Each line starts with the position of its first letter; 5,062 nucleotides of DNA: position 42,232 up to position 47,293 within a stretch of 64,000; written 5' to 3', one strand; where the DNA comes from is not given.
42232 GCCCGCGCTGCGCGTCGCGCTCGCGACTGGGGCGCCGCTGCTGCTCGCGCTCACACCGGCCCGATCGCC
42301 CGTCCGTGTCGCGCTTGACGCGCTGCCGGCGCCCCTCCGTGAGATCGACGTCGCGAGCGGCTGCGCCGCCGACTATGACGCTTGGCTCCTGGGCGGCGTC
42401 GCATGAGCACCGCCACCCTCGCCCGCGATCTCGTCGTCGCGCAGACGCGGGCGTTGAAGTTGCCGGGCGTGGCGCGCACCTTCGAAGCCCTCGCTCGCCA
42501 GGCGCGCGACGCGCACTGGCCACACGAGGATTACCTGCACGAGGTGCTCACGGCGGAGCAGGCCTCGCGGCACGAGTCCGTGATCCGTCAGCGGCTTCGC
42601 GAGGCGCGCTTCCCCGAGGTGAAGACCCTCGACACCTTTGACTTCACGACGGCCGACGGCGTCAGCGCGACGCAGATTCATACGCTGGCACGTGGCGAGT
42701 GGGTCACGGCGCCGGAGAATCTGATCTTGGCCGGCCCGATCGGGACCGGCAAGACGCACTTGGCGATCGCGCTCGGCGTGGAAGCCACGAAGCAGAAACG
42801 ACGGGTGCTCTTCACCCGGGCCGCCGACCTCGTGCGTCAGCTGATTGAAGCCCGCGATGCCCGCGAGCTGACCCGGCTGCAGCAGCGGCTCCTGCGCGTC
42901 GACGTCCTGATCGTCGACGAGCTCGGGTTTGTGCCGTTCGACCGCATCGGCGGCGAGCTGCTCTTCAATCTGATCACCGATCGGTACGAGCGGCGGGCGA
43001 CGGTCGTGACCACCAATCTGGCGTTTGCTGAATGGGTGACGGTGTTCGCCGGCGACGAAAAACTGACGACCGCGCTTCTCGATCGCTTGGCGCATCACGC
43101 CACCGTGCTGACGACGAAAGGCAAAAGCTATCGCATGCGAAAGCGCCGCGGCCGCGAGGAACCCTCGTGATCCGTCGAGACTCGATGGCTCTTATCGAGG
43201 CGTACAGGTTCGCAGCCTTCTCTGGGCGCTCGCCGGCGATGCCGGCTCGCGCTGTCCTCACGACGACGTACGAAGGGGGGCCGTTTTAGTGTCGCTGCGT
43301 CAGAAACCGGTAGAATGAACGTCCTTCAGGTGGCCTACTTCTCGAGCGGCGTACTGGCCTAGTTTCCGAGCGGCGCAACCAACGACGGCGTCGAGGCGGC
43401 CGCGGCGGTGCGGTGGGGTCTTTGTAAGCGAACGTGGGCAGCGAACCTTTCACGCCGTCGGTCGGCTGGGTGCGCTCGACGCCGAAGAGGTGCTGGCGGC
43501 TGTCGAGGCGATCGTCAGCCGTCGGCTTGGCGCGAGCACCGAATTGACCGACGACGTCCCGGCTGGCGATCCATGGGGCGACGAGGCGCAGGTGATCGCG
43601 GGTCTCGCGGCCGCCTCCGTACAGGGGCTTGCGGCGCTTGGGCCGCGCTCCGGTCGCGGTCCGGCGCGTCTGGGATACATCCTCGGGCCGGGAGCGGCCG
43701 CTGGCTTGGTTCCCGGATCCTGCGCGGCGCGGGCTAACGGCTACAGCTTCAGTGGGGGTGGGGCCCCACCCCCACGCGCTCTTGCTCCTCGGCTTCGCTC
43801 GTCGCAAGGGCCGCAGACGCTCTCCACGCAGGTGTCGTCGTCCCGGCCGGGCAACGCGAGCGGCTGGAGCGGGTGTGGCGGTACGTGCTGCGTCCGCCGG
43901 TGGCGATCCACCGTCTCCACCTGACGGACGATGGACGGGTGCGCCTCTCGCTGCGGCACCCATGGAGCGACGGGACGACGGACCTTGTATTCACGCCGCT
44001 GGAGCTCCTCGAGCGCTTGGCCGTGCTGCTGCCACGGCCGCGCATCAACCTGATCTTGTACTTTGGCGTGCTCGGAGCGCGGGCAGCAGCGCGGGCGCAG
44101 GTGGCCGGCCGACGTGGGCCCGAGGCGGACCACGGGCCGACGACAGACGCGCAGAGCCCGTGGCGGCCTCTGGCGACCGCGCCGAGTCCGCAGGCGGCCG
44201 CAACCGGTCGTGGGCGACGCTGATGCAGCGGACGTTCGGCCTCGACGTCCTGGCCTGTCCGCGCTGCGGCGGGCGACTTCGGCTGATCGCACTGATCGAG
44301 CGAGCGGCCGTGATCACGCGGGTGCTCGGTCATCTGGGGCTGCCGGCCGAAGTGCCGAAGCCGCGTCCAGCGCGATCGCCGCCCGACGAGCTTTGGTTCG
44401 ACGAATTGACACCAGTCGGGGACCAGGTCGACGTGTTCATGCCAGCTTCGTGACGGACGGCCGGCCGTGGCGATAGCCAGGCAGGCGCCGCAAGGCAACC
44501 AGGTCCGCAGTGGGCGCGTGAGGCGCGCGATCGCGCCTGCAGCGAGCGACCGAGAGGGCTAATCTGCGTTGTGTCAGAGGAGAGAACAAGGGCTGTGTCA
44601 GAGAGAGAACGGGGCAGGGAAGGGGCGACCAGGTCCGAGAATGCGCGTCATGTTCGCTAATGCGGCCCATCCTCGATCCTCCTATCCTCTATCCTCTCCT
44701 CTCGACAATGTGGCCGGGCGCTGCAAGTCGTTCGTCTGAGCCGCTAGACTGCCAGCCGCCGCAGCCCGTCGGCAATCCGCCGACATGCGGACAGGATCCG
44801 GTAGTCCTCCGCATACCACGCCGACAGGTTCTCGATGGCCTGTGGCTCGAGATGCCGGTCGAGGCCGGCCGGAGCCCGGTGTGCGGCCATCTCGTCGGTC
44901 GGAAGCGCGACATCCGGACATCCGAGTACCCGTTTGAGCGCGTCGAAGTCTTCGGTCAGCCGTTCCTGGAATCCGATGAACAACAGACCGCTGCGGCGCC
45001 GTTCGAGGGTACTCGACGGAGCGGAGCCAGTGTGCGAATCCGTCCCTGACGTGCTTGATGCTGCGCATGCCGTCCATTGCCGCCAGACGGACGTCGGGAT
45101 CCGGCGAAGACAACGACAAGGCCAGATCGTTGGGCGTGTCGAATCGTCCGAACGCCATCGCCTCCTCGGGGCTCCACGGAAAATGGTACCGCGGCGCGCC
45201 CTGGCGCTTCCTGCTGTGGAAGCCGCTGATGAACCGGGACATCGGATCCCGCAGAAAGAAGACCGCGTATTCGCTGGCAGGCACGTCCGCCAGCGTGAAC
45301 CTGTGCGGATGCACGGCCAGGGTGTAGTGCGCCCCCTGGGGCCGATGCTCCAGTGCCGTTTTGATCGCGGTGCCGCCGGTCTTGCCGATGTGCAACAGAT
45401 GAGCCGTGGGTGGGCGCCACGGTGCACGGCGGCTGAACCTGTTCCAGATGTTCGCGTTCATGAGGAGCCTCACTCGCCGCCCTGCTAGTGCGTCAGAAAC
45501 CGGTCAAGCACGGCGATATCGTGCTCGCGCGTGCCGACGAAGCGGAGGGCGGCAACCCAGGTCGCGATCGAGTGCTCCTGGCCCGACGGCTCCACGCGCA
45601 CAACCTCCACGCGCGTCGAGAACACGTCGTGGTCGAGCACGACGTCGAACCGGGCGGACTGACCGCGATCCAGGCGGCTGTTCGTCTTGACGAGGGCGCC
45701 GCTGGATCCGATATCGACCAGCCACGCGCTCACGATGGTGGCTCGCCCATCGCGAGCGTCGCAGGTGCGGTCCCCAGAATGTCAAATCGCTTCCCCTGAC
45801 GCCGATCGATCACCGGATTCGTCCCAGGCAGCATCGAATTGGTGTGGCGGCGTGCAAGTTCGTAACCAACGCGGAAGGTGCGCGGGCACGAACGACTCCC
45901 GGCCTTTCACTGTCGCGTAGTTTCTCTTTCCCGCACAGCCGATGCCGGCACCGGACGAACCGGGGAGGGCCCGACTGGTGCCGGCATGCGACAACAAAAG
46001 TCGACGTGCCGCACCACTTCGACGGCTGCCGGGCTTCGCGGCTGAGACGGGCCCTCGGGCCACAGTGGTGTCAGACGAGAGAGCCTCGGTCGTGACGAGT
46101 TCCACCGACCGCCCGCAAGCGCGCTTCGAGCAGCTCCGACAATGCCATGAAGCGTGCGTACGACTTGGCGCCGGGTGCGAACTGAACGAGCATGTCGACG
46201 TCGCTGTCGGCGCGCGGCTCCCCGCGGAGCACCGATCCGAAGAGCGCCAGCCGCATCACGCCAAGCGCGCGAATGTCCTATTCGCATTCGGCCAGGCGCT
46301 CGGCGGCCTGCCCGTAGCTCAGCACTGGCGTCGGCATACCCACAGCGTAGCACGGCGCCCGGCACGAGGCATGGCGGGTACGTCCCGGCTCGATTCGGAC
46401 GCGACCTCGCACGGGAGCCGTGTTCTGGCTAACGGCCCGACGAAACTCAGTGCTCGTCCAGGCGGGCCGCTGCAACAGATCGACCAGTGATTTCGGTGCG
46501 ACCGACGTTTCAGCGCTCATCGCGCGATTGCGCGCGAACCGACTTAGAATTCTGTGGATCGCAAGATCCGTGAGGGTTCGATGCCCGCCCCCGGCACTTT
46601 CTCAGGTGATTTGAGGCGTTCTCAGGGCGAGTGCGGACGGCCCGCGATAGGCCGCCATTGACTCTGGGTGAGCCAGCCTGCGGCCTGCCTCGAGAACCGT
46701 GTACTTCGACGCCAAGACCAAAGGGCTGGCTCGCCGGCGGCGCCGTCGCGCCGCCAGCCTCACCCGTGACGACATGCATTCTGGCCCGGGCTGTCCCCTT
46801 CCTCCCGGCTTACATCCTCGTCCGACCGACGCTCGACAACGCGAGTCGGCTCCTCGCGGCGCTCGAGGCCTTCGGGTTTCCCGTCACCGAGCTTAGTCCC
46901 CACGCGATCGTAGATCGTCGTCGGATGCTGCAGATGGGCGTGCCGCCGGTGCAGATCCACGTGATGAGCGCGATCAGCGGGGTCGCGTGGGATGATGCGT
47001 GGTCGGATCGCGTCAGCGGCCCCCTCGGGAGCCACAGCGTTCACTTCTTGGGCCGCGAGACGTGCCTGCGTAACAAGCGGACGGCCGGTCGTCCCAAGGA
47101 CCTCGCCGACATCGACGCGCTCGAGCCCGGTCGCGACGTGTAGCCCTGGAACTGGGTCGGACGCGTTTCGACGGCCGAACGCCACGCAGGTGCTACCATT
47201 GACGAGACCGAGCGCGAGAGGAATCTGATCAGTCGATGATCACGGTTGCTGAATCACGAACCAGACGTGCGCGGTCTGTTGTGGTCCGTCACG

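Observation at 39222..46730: tRNA-Leu-anchored mobile-element graveyard bracketed by a 157-bp near-perfect direct repeat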

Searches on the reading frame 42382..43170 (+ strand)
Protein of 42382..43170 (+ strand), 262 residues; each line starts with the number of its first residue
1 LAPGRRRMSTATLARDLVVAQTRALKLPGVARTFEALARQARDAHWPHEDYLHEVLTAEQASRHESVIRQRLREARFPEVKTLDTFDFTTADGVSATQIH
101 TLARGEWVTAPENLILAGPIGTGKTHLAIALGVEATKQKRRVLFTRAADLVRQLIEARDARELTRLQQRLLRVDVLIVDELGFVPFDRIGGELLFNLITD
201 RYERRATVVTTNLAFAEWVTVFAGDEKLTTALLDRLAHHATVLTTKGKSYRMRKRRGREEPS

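Call 14: search_protein_families(library=pfam, max_evalue=0.1, proteins=[window:42382-43170:+])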
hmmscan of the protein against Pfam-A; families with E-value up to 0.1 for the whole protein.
window:42382-43170:+ (262 aa): 13 families
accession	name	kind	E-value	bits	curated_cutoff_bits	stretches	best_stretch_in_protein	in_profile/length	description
PF01695.23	IstB_IS21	-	3.7e-76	256.2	24.1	1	21-256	2-236/238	IstB-like ATP binding protein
PF00308.24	Bac_DnaA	-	1.3e-10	42.1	23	1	113-211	36-136/162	Bacterial DnaA ATPAse domain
PF03969.22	AFG1_ATPase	-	5.4e-05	22.8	27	1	97-254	47-207/361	AFG1-like ATPase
PF02562.22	PhoH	-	6.7e-05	22.9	27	1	114-147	22-57/205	PhoH-like protein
PF00004.35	AAA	-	0.00017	22.5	21.2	1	114-181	1-66/131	ATPase family associated with various cellular activities (AAA)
PF13191.12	AAA_16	-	0.001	20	32.6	1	110-171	23-99/167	AAA ATPase domain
PF04851.21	ResIII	-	0.0094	16.3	22.5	1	109-156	21-71/164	Type III restriction enzyme, res subunit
PF13604.12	AAA_30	-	0.02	15.1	27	1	114-184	21-100/191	AAA domain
PF20720.3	nSTAND3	-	0.041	14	27.2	1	113-156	19-62/155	Novel STAND NTPase 3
PF13401.12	AAA_22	-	0.043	14.6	27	0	113-148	7-42/130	AAA domain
PF05496.18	RuvB_N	-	0.048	13.9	27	0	109-182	31-94/159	Holliday junction DNA helicase RuvB P-loop domain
PF13481.12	AAA_25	-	0.052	13.6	27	1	106-143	28-64/195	AAA domain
PF24000.1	DUF7316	-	0.056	14.5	27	0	46-90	24-69/78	Family of unknown function (DUF7316)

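Call 57: search_protein_families(library=ncbifam, max_evalue=0.01, proteins=[window:42382-43170:+])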
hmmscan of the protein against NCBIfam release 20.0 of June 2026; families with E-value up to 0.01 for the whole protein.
window:42382-43170:+ (262 aa): 17 families
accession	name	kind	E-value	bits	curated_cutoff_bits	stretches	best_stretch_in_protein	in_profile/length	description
NF038214.1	IS21_help_AAA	equivalog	3.2e-83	278.9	200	1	23-254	2-232/232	IS21-like element helper ATPase IstB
NF005098.0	PRK06526.1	subfamily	4.5e-69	232.8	296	1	18-256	16-253/266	transposase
NF006616.1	PRK09183.1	subfamily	4.5e-68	229.3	300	1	18-256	7-246/253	IS21-like element helper ATPase IstB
NF006038.0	PRK08181.1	subfamily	7e-52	176.3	317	1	23-255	18-250/271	transposase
NF005304.0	PRK06835.1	equivalog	4.3e-18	65.5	215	1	110-256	182-325/330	ATP-binding protein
NF005992.0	PRK08116.1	subfamily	6e-17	61.7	189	1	59-258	61-259/269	hypothetical protein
TIGR00362.1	DnaA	equivalog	1e-12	47.9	343.9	1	73-211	100-239/437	chromosomal replication initiator protein DnaA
NF009043.0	PRK12377.1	subfamily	1.1e-11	44.8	389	1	106-241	96-227/248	ATP-binding protein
NF005931.1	PRK07952.1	equivalog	5.7e-10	39.2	357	1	113-251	101-238/246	replicative helicase loader DnaC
NF001154.0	PRK00149.3-3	equivalog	1.4e-08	34.2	410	1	114-210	153-253/462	chromosomal replication initiator protein DnaA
NF040713.1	ZapE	equivalog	4.3e-07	29.5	140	1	104-257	45-201/344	cell division protein ZapE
NF006505.0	PRK08939.1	equivalog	1.9e-05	24.1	228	1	110-251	155-304/306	primosomal protein DnaI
TIGR03420.1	DnaA_homol_Hda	equivalog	2.1e-05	24.2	194.8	1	81-212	12-130/226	DnaA regulatory inactivator Hda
NF009087.0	PRK12422.1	equivalog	6.3e-05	22.3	657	1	114-185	144-215/455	chromosomal replication initiator protein DnaA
NF005378.0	PRK06921.1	subfamily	0.0005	19.2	207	1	113-244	119-252/266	hypothetical protein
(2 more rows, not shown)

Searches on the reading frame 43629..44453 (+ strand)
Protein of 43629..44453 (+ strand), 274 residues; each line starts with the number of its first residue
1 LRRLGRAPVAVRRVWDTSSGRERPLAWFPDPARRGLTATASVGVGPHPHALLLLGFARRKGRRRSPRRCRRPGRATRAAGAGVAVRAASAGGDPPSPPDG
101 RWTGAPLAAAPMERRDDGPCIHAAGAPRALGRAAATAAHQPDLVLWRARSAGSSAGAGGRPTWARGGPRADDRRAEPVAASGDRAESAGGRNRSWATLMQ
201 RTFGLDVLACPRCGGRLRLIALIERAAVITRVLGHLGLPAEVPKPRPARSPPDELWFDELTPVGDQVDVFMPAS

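Call 14: search_protein_families(library=pfam, max_evalue=0.1, proteins=[window:43629-44453:+])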
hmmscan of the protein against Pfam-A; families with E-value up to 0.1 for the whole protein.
window:43629-44453:+ (274 aa): 1 family
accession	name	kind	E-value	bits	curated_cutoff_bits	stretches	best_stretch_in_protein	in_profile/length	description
PF03966.22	Trm112p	-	0.086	13.2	22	0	205-218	5-18/40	Trm112p-like protein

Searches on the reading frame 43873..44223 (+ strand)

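Call 14: search_protein_families(library=pfam, max_evalue=0.1, proteins=[window:43873-44223:+])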
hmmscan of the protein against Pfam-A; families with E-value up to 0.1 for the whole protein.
window:43873-44223:+ (116 aa): 1 family
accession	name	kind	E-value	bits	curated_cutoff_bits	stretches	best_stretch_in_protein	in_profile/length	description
PF04986.18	Y2_Tnp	-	1.1e-09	39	20.9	1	3-68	112-177/183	Putative transposase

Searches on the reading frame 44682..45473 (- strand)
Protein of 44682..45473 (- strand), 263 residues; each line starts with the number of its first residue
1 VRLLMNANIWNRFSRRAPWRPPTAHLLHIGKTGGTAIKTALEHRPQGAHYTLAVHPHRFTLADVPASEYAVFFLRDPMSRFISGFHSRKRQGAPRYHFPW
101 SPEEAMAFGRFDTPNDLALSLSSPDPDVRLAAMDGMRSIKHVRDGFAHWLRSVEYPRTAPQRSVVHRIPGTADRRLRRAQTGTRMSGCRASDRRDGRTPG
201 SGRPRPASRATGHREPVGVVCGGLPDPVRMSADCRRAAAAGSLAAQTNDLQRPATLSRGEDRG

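Call 14: search_protein_families(library=pfam, max_evalue=0.1, proteins=[window:44682-45473:-, window:44744-45427:-])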
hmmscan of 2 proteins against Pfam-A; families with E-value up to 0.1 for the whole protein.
window:44682-45473:- (263 aa): 1 family
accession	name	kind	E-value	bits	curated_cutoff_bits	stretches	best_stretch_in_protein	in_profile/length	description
PF03567.20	Sulfotransfer_2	-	0.0077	16.8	22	1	67-88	80-101/252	Sulfotransferase family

window:44744-45427:- (227 aa): 0 families

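Call 57: search_protein_families(library=ncbifam, max_evalue=0.01, proteins=[window:44682-45473:-])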
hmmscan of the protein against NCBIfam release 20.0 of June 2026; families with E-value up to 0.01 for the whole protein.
window:44682-45473:- (263 aa): 0 families

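Call 58: search_protein_families(library=padloc, max_evalue=0.01, proteins=[window:44682-45473:-])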
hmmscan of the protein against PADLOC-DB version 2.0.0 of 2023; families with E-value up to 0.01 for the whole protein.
window:44682-45473:- (263 aa): 0 families

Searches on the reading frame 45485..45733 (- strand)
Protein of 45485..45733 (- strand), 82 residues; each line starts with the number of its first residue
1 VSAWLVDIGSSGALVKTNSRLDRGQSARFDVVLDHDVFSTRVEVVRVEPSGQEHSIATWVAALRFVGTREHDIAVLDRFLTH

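Call 15: search_protein_families(library=pfam, max_evalue=0.1, proteins=[window:45485-45733:-])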
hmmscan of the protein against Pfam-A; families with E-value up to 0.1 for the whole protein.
window:45485-45733:- (82 aa): 1 family
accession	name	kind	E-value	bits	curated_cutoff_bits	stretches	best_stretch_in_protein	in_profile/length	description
PF07238.19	PilZ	-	1.1e-05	26.2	22.5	1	5-80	27-100/102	PilZ domain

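Call 57: search_protein_families(library=ncbifam, max_evalue=0.01, proteins=[window:45485-45733:-])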
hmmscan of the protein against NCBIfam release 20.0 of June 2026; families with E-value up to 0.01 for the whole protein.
window:45485-45733:- (82 aa): 1 family
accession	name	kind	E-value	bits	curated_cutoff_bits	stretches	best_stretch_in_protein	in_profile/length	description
TIGR02266.1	gmx_TIGR02266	paralog_domain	7.8e-07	29.2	68.7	1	2-80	18-95/96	TIGR02266 family protein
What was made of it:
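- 45485..45733 (-): Short PilZ-domain ORF of 82 aa. The profile match starts at position 18-27, so the ORF is probably N-terminally short. calls 15, 57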

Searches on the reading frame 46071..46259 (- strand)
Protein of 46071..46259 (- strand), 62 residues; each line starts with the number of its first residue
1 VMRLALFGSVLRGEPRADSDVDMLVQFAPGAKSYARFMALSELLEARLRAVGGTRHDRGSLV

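Call 15: search_protein_families(library=pfam, max_evalue=0.1, proteins=[window:46071-46259:-])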
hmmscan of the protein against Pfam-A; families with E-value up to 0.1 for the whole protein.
window:46071-46259:- (62 aa): 3 families
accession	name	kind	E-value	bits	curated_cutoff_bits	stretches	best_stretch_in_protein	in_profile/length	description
PF01909.29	NTP_transf_2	-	4.8e-06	27.3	21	1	3-32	16-45/93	Nucleotidyltransferase domain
PF18765.7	Polbeta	-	9e-06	26.2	26.9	1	5-46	17-58/93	Polymerase beta, Nucleotidyltransferase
PF22600.2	MTPAP-like_central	-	0.0065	17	27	1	2-36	40-73/139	Poly(A) RNA polymerase, mitochondrial-like, central palm domain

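Call 57: search_protein_families(library=ncbifam, max_evalue=0.01, proteins=[window:46071-46259:-])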
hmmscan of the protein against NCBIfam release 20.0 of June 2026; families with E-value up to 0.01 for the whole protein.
window:46071-46259:- (62 aa): 3 families
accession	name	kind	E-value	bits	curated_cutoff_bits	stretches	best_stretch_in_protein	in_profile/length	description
NF047752.1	MntA_antitoxin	equivalog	5.3e-07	29.5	60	1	5-47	11-52/106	type VII toxin-antitoxin system MntA family adenylyltransferase antitoxin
NF051895.1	anti_phage_HalB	equivalog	5.1e-05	23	190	1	4-25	2-23/211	anti-phage Hailong system nucleotidyltransferase HalB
NF010309.0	PRK13746.1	subfamily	0.002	17.5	193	1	4-46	31-73/263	aminoglycoside adenylyltransferase family protein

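Call 58: search_protein_families(library=padloc, max_evalue=0.01, proteins=[window:46071-46259:-])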
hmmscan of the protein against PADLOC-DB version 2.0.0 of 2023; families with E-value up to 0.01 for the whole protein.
window:46071-46259:- (62 aa): 8 families
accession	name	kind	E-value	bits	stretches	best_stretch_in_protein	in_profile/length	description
PDLC04906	PDC-S09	-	5.6e-14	50.3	1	3-49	26-72/98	-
PDLC04902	PDC-S09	-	1.5e-12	45.7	1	3-49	23-69/97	-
PDLC04904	PDC-S09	-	1.6e-12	45.5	1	3-48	27-71/104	-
PDLC04905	PDC-S09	-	9.9e-10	36.7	1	2-47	22-69/101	-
PDLC04903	PDC-S09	-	3.3e-06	25.4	1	3-42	28-67/108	-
PDLC04369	PDC-M05A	-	0.00012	19.8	1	5-25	107-127/201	-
PDLC04907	PDC-S09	-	0.0008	17.5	1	3-28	29-54/114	-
PDLC04368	PDC-M05A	-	0.00083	17.2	1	6-25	112-131/201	-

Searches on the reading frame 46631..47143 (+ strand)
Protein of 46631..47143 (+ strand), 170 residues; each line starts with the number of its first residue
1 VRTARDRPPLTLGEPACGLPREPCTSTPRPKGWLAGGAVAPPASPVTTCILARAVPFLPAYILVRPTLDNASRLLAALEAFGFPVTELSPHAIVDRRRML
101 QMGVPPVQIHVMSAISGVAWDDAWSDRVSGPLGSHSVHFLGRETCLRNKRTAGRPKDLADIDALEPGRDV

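Call 15: search_protein_families(library=pfam, max_evalue=0.1, proteins=[window:46631-47143:+])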
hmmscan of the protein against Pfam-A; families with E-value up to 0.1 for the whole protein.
window:46631-47143:+ (170 aa): 0 families

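Call 57: search_protein_families(library=ncbifam, max_evalue=0.01, proteins=[window:46733-47143:+])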
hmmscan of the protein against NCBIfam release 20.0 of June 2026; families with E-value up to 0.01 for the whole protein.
window:46733-47143:+ (136 aa): 0 families

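Call 58: search_protein_families(library=padloc, max_evalue=0.01, proteins=[window:46733-47143:+])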
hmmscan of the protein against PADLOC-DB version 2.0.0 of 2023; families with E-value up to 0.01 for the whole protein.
window:46733-47143:+ (136 aa): 0 families
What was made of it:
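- Tried and rejected: Pfam, NCBIfam and PADLOC gave no family for the ORFs at 46733-47143, 47254-48297 and 49264-50385 (calls 15, 57, 58).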

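Call 65: search_protein_representatives(protein=window:46733-47143:+)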
Query: 136 residues. Proteins with E-value up to 0.001 (for the whole library): 2556; up to 1e-10: 484; up to 1e-30: 8. The best 150 are listed.
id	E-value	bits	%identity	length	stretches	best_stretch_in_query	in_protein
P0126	1.3e-44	167.7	79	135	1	37-135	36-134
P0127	3.1e-36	140.6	73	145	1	27-121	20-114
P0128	2.7e-35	137.6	60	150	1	28-135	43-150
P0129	2.9e-34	134.3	62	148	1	28-131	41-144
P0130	2.2e-33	131.4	64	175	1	28-129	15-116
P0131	7.4e-33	129.7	60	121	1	32-135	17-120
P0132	3.6e-31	124.2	80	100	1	65-135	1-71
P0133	6.9e-31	123.3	57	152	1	28-130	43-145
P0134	1.5e-29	119.0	62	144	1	34-126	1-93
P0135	2.1e-28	115.3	66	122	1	29-108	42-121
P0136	3.2e-27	111.4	54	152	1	28-130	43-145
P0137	2.7e-26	108.5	61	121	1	34-134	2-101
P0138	1.2e-25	106.4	60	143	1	27-117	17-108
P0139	1.8e-25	105.8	50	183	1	28-130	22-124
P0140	9.3e-25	103.5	49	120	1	28-132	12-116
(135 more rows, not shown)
